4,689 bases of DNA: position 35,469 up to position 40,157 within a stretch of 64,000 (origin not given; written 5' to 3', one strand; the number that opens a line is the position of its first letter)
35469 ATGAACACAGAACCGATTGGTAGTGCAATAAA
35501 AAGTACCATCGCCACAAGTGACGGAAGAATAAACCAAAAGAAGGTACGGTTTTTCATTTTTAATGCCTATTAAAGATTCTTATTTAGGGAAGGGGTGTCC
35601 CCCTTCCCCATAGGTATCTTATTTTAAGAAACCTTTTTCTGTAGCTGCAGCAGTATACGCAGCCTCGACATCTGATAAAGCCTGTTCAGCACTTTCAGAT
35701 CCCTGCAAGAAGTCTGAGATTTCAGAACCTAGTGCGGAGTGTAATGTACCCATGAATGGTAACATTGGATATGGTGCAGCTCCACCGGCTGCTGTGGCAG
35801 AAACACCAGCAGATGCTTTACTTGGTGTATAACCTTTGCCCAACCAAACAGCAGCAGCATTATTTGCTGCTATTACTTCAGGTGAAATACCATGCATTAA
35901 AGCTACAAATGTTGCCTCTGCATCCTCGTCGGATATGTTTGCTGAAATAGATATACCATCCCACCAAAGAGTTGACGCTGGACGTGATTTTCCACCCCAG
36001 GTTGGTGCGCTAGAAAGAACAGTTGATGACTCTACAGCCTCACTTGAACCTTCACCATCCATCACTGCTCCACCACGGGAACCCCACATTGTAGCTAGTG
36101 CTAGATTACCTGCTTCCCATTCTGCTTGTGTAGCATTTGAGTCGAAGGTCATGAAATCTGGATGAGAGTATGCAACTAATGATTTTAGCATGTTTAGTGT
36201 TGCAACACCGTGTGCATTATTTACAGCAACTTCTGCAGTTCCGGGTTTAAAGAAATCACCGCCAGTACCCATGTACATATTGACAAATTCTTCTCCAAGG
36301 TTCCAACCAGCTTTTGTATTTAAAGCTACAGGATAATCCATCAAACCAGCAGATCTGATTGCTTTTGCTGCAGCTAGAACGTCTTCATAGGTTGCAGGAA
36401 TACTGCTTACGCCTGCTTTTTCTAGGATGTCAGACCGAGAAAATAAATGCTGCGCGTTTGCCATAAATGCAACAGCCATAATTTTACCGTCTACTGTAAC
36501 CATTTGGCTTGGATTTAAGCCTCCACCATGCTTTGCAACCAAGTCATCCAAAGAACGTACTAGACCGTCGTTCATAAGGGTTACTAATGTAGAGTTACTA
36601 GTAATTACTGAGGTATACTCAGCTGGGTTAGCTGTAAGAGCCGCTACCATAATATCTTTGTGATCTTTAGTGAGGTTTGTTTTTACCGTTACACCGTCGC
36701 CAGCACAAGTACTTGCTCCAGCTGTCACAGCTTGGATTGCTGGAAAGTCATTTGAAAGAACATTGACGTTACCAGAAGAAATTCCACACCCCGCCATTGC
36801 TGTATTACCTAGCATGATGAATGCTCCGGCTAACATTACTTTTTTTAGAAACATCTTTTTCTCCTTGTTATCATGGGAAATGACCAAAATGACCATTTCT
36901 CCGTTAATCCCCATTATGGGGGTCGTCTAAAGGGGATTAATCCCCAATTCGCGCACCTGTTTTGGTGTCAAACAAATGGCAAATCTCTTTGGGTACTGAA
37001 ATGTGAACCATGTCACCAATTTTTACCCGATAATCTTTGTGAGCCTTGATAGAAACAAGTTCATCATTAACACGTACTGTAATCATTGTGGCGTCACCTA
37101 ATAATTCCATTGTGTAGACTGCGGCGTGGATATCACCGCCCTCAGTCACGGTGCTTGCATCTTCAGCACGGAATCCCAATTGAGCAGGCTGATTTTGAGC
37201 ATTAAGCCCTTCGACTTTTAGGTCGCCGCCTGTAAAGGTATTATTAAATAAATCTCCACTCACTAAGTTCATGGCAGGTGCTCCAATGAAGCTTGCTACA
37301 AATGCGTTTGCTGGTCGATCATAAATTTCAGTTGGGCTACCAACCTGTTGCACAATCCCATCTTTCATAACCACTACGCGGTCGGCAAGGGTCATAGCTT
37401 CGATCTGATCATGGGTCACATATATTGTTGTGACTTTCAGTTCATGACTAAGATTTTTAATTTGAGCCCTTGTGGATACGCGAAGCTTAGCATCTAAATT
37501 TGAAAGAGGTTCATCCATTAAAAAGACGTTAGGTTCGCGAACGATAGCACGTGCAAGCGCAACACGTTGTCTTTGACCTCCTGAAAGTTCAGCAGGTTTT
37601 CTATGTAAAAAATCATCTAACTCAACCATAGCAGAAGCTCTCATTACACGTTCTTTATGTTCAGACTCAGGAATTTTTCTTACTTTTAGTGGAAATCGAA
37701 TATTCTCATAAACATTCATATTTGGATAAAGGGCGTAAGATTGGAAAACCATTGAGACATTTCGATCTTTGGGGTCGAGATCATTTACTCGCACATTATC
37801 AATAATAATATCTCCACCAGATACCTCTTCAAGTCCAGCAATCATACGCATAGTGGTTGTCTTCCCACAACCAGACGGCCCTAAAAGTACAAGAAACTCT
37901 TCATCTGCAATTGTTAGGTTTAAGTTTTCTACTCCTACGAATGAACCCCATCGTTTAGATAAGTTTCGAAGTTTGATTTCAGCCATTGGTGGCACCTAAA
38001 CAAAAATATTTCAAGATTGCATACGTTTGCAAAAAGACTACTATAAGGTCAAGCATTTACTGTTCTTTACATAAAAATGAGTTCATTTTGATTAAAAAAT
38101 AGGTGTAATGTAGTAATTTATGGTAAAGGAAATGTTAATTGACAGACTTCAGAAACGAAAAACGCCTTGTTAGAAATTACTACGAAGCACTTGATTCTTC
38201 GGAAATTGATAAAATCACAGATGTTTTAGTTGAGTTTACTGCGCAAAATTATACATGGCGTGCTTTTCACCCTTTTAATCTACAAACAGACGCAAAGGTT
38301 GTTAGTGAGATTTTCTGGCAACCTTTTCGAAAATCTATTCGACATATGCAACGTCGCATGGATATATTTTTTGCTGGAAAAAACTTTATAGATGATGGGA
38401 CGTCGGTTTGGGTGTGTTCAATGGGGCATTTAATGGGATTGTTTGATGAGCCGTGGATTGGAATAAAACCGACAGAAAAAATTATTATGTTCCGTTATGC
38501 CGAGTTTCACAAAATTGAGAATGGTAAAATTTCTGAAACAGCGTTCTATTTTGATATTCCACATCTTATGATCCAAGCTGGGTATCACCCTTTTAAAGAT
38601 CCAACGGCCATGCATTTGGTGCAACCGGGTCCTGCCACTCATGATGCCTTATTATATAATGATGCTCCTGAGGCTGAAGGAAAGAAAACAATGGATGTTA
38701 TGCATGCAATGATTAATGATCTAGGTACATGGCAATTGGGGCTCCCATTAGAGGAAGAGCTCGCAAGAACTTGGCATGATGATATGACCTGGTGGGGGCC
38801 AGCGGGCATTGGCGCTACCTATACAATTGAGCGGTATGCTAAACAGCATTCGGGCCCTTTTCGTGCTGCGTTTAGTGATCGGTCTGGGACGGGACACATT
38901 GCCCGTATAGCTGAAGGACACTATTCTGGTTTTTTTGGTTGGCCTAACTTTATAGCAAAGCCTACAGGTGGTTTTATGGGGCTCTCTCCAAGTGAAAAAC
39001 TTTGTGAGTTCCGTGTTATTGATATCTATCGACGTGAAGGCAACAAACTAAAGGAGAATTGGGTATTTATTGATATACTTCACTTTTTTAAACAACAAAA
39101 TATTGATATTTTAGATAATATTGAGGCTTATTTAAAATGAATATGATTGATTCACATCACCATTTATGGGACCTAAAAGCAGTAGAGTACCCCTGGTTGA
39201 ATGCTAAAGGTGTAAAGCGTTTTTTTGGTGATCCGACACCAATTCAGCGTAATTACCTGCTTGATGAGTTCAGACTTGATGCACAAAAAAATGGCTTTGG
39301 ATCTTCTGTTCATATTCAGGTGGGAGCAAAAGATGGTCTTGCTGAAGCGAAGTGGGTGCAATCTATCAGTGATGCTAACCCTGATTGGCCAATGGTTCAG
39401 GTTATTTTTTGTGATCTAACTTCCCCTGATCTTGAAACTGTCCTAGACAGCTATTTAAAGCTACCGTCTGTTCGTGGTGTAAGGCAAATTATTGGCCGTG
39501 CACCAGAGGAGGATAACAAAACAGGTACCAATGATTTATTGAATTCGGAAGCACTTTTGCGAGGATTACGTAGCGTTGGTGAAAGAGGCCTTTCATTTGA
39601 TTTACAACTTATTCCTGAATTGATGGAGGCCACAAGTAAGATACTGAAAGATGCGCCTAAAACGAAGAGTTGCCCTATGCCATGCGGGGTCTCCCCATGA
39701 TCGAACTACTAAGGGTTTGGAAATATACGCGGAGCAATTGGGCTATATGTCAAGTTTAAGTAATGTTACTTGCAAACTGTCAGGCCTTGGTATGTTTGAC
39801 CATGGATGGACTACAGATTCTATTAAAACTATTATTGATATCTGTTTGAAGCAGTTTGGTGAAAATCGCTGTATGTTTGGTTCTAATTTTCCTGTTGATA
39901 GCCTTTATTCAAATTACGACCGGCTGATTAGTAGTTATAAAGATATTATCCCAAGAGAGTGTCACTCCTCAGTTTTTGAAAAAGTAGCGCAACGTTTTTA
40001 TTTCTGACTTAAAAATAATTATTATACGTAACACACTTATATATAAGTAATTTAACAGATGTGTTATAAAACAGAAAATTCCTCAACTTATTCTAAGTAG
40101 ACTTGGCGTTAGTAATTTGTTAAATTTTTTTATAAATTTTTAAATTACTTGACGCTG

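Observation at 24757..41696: Seventeen-kb catabolic locus of unknown substrate, unusually rich in SnoaL/NTF2-fold enzymes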

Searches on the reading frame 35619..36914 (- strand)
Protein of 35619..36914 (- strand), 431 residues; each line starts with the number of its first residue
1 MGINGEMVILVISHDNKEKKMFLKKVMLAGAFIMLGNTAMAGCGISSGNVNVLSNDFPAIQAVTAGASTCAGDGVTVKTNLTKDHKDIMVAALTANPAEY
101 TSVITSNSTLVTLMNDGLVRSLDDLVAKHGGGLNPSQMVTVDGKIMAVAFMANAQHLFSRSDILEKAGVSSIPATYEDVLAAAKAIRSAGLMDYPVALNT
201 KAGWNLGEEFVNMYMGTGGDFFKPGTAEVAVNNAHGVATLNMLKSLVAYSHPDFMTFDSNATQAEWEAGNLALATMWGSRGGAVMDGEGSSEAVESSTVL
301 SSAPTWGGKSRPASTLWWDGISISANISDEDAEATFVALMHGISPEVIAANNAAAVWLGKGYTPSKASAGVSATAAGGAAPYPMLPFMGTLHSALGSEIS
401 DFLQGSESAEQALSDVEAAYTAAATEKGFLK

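Call 4: search_protein_families(library=pfam, proteins=[window:35619-36914:-], max_evalue=0.01)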
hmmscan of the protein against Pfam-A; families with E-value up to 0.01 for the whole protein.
window:35619-36914:- (431 aa): 1 family
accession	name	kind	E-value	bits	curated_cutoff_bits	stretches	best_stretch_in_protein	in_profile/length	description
PF01547.30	SBP_bac_1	-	4.8e-13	50.2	26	1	102-332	53-292/307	Bacterial extracellular solute-binding protein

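Call 52: search_solved_structures(query=window:35619-36914:-, max_evalue=0.01)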
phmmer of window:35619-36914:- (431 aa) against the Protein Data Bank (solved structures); distinct sequences matched with E-value up to 0.01: 29.
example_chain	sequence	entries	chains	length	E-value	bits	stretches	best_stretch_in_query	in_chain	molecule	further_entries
5iai_A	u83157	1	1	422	6.1e-09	38.4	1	142-417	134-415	Sugar ABC transporter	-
3zkk_A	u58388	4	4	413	3.5e-07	32.6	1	137-207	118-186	XOS BINDING PROTEIN | PUTATIVE SUGAR TRANSPORTER SOLUTE-BINDING PROTEIN | SUGAR TRANSPORTER SOLUTE-BINDING PROTEIN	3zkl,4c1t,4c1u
6dtq_A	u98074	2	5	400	4.2e-07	32.3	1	137-342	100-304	maltose-binding protein MalE3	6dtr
8art_A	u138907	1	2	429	8.4e-07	31.3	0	321-420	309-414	Putative secreted maltose-binding protein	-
7eho_A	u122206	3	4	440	7.1e-06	28.3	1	138-373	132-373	Chitin oligosaccharide binding protein NagB2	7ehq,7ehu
4rya_A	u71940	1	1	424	7.3e-06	28.2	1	138-215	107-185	ABC transporter substrate binding protein (Sorbitol)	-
6jam_A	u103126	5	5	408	8.3e-06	28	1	139-291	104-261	ABC transporter, periplasmic substrate-binding protein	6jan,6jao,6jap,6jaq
6jal_A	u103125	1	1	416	8.7e-06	28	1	139-291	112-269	ABC transporter, periplasmic substrate-binding protein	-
6jb0_A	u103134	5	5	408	8.8e-06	27.9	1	139-291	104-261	ABC transporter, periplasmic substrate-binding protein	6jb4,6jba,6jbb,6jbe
6jar_A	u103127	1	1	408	8.8e-06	27.9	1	139-291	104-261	ABC transporter, periplasmic substrate-binding protein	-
6j9w_A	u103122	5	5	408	8.9e-06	27.9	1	139-291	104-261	ABC transporter, periplasmic substrate-binding protein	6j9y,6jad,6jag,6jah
6jaz_A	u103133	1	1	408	9.8e-06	27.8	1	139-290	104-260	ABC transporter, periplasmic substrate-binding protein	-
6jai_A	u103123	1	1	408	2.3e-05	26.6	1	139-291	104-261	ABC transporter, periplasmic substrate-binding protein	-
7nbz_A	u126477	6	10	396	3.3e-05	26.1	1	137-332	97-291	Sulfoquinovosyl binding protein | Sulfoquinovosyl glycerol-binding protein SmoF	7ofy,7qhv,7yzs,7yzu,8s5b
1eu8_A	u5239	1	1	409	7.4e-05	24.9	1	111-415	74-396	TREHALOSE/MALTOSE BINDING PROTEIN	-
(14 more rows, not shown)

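Call 59: search_protein_families(library=ncbifam, proteins=[window:35619-36914:-], max_evalue=0.001)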
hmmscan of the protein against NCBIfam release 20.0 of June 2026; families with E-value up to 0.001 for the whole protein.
window:35619-36914:- (431 aa): 0 families

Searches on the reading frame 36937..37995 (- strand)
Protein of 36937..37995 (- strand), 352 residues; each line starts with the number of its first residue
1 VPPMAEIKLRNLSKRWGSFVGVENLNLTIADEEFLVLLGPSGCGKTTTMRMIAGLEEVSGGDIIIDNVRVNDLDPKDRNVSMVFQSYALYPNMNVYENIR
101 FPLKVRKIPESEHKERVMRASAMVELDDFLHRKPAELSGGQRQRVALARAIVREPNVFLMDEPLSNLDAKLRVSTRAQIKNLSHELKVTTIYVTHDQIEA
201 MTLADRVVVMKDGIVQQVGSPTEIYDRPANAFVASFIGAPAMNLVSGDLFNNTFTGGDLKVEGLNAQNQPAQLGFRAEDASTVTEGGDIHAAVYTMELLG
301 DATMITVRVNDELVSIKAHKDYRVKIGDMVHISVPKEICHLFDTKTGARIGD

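Call 4: search_protein_families(library=pfam, proteins=[window:36937-37995:-], max_evalue=0.01)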
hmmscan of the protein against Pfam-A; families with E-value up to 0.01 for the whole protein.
window:36937-37995:- (352 aa): 10 families
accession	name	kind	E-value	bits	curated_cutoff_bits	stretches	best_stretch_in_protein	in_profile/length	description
PF00005.33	ABC_tran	-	1.9e-33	116.4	25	1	23-164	2-136/137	ABC transporter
PF02463.25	SMC_N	-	2.4e-05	24.3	40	1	31-213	23-217/220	RecF/RecN/SMC N terminal domain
PF08402.16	TOBE_2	-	7.1e-05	23.3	21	1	276-342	4-76/76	TOBE domain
PF24389.1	ORC-CDC6-like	-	0.00051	19.3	27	1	8-52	7-52/571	ORC-CDC6-like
PF03215.21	Rad17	-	0.0013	19.1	23.8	1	30-59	43-72/186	Rad17 P-loop domain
PF13401.12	AAA_22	-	0.0014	19.4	27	1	32-76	5-33/130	AAA domain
PF20720.3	nSTAND3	-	0.0022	18.1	27.2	1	29-53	14-38/155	Novel STAND NTPase 3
PF00004.35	AAA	-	0.0067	17.3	21.2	0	36-54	2-20/131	ATPase family associated with various cellular activities (AAA)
PF17912.7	OB_MalK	-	0.0068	17.7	27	0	238-279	1-52/53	MalK OB fold domain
PF13604.12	AAA_30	-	0.0092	16.2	27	0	32-64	18-50/191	AAA domain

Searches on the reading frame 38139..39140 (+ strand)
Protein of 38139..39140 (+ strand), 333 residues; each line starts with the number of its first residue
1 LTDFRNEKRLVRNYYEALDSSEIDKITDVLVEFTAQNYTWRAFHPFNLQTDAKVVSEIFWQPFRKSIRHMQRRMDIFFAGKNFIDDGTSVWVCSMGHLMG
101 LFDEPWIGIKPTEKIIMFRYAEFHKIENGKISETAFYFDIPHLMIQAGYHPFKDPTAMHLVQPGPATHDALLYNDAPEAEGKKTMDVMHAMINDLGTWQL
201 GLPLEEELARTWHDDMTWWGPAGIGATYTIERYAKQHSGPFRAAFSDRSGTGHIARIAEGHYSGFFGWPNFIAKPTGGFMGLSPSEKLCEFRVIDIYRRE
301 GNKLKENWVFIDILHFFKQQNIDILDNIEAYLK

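Call 4: search_protein_families(library=pfam, proteins=[window:38139-39140:+], max_evalue=0.01)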
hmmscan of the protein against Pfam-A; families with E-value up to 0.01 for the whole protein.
window:38139-39140:+ (333 aa): 2 families
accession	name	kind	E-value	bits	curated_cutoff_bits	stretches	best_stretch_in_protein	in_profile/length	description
PF07366.18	SnoaL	-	1.5e-14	54.4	28.4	2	271-319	77-125/126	SnoaL-like polyketide cyclase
PF12680.13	SnoaL_2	-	3.9e-08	34.3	27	1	11-133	1-101/102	SnoaL-like domain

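Call 5: search_protein_families(library=ncbifam, proteins=[window:38139-39140:+], max_evalue=0.001)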
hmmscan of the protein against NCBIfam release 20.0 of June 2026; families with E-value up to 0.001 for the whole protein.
window:38139-39140:+ (333 aa): 0 families

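Call 48: find_homologous_proteins(query=window:38139-39140:+, max_evalue=0.00001)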
Query window:38139-39140:+ (333 aa): 5771 proteins with E <= 0.00001 among 6790 candidates; the best 120 are listed.
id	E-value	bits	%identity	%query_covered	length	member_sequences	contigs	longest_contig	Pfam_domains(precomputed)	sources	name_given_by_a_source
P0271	1.2e-231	786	99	100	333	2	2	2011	PF07366.19,PF12680.14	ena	-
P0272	6.1e-230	780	98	100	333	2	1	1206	PF07366.19,PF12680.14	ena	-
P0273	1.1e-229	779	98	100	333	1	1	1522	PF07366.19,PF12680.14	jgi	jgi:predicted ester cyclase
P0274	1.2e-223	759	95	100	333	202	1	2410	PF07366.19,PF12680.14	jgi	jgi:ketosteroid isomerase-like protein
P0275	3.8e-218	741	92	100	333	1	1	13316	PF07366.19,PF12680.14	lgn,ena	-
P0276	1.0e-217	740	92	100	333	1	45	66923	PF07366.19,PF12680.14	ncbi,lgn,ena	-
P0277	1.9e-217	739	92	100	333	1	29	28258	PF07366.19,PF12680.14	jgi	jgi:predicted ester cyclase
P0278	2.6e-217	739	92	100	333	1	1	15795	PF07366.19,PF12680.14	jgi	-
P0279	1.2e-216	736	92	100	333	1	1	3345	PF07366.19,PF12680.14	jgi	-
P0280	3.3e-210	715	89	100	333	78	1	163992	PF07366.19,PF12680.14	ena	-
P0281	8.1e-208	707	89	98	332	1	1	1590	PF07366.19,PF12680.14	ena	-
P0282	1.9e-199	680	84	98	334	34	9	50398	PF07366.19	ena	-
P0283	1.5e-198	677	82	100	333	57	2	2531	PF07366.19,PF12680.14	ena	-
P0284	6.5e-196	668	99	85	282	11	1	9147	PF12680.14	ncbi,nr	ncbi:MAG: nuclear transport factor 2 family protein, partial [Tateyamaria sp.]|nr:nuclear transport 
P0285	4.1e-195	666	80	100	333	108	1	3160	PF07366.19,PF12680.14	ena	-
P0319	6.8e-171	586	72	100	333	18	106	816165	PF07366.19,PF12680.14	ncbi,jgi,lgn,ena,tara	ncbi:MAG: ester cyclase [Amylibacter sp.]|jgi:predicted ester cyclase|tara:strand:+ start:2493 stop:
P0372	1.2e-158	546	67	98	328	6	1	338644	PF07366.19,PF12680.14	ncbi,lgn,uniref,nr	ncbi:polyketide cyclase [Amylibacter marinus]|uniref:Polyketide cyclase n=1 Tax=Amylibacter marinus 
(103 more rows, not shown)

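Call 49: find_encoding_contigs(protein=P0319, flank=8000, max_places=1)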
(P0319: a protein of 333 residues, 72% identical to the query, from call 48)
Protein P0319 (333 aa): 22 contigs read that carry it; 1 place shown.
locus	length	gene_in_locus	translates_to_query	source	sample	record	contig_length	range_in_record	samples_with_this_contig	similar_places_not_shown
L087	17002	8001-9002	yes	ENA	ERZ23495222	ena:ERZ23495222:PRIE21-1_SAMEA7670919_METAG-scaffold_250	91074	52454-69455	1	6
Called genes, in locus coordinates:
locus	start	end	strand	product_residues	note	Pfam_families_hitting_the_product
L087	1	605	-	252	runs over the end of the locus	PF00106:adh_short, PF01370:Epimerase, PF08659:KR, PF13561:adh_short_C2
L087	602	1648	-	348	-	PF07366:SnoaL, PF12680:SnoaL_2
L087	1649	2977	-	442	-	PF00815:Histidinol_dh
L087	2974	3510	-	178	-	PF07366:SnoaL, PF12680:SnoaL_2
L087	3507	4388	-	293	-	PF00528:BPD_transp_1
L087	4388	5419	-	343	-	PF00528:BPD_transp_1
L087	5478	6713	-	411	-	-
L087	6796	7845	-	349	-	PF00005:ABC_tran, PF02463:SMC_N (faint), PF08402:TOBE_2 (weak)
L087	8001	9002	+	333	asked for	PF12680:SnoaL_2 (faint), PF07366:SnoaL (weak)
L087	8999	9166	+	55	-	-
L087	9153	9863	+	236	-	PF12697:Abhydrolase_6 (weak)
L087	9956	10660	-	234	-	PF00702:Hydrolase, PF13419:HAD_2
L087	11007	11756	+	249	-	PF01925:TauE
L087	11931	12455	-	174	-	-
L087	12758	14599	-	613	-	PF00528:BPD_transp_1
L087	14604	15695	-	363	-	PF02463:SMC_N (faint), PF00005:ABC_tran, PF13304:AAA_21 (faint), PF17912:OB_MalK (faint), PF17850:CysA_C_terminal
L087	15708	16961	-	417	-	PF13416:SBP_bac_8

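Call 50: find_encoding_contigs(protein=P0372, flank=8000, max_places=1)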
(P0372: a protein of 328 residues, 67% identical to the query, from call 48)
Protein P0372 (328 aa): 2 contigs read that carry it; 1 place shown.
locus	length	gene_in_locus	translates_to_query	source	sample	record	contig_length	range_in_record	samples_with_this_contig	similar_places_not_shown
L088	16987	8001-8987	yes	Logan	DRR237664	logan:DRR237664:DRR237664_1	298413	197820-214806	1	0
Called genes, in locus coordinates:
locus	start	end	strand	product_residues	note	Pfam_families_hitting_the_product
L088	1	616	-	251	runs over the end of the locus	PF00106:adh_short, PF01370:Epimerase, PF08659:KR, PF23441:SDR (weak), PF13561:adh_short_C2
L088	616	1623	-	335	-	PF07366:SnoaL, PF12680:SnoaL_2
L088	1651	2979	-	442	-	PF00815:Histidinol_dh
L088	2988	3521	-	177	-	PF07366:SnoaL, PF12680:SnoaL_2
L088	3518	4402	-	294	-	PF00528:BPD_transp_1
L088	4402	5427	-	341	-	PF00528:BPD_transp_1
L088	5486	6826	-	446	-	PF01547:SBP_bac_1, PF13416:SBP_bac_8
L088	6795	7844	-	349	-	PF00005:ABC_tran, PF02463:SMC_N (faint), PF08402:TOBE_2 (faint), PF17912:OB_MalK (weak)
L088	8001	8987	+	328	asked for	PF12680:SnoaL_2 (faint), PF07366:SnoaL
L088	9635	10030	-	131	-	PF01042:Ribonuc_L-PSP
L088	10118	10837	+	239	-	PF08220:HTH_DeoR (weak), PF08279:HTH_11, PF13412:HTH_24 (weak), PF13280:WYL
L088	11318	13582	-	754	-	PF00317:Ribonuc_red_lgN, PF02867:Ribonuc_red_lgC, PF12637:TSCPD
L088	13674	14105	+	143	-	PF07370:DUF1489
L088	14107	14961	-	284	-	PF02569:Pantoate_ligase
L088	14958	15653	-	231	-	PF01634:HisG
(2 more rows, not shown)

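Call 51: find_encoding_contigs(protein=P0280, flank=8000, max_places=1)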
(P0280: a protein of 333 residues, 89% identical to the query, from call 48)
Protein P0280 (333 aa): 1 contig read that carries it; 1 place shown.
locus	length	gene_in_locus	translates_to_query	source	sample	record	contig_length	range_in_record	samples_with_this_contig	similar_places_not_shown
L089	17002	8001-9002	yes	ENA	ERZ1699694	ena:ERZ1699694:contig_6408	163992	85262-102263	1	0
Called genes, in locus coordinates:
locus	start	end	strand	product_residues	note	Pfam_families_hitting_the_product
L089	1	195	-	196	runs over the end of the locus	PF00532:Peripla_BP_1, PF13407:Peripla_BP_4, PF13377:Peripla_BP_3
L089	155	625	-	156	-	PF00356:LacI, PF00532:Peripla_BP_1, PF13407:Peripla_BP_4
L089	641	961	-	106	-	PF07366:SnoaL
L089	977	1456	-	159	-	PF07366:SnoaL (weak)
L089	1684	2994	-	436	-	PF00815:Histidinol_dh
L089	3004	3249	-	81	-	PF07366:SnoaL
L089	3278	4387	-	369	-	PF00528:BPD_transp_1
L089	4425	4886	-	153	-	PF00528:BPD_transp_1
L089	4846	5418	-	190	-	-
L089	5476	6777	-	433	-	PF01547:SBP_bac_1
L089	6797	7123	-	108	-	PF08402:TOBE_2 (weak)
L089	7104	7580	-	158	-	PF00005:ABC_tran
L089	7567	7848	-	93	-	PF00005:ABC_tran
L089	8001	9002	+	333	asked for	PF12680:SnoaL_2 (faint), PF07366:SnoaL (weak)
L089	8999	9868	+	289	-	PF04909:Amidohydro_2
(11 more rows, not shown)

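Call 58: search_protein_families(library=pfam, proteins=[L087:9153-9863:+], max_evalue=0.01)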
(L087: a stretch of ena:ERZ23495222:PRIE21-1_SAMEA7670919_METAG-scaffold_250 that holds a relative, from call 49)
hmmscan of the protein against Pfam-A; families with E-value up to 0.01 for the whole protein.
L087:9153-9863:+ (236 aa): 2 families
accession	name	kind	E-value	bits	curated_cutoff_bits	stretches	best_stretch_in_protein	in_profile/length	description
PF12697.13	Abhydrolase_6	-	2.7e-07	31.9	26.3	1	45-225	48-217/217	Alpha/beta hydrolase family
PF12146.15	Hydrolase_4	-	0.0035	17.1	27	1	64-217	79-237/239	Serine aminopeptidase, S33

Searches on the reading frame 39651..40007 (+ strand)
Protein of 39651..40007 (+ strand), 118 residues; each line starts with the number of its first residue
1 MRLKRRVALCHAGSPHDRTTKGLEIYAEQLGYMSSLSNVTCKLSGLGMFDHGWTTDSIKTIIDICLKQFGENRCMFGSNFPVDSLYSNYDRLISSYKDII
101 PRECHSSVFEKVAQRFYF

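Call 4: search_protein_families(library=pfam, proteins=[window:39651-40007:+], max_evalue=0.01)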
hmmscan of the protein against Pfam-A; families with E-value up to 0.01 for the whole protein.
window:39651-40007:+ (118 aa): 1 family
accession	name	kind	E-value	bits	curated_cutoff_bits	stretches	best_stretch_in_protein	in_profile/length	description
PF04909.20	Amidohydro_2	-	1.8e-14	54.7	26.4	1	6-117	173-287/289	Amidohydrolase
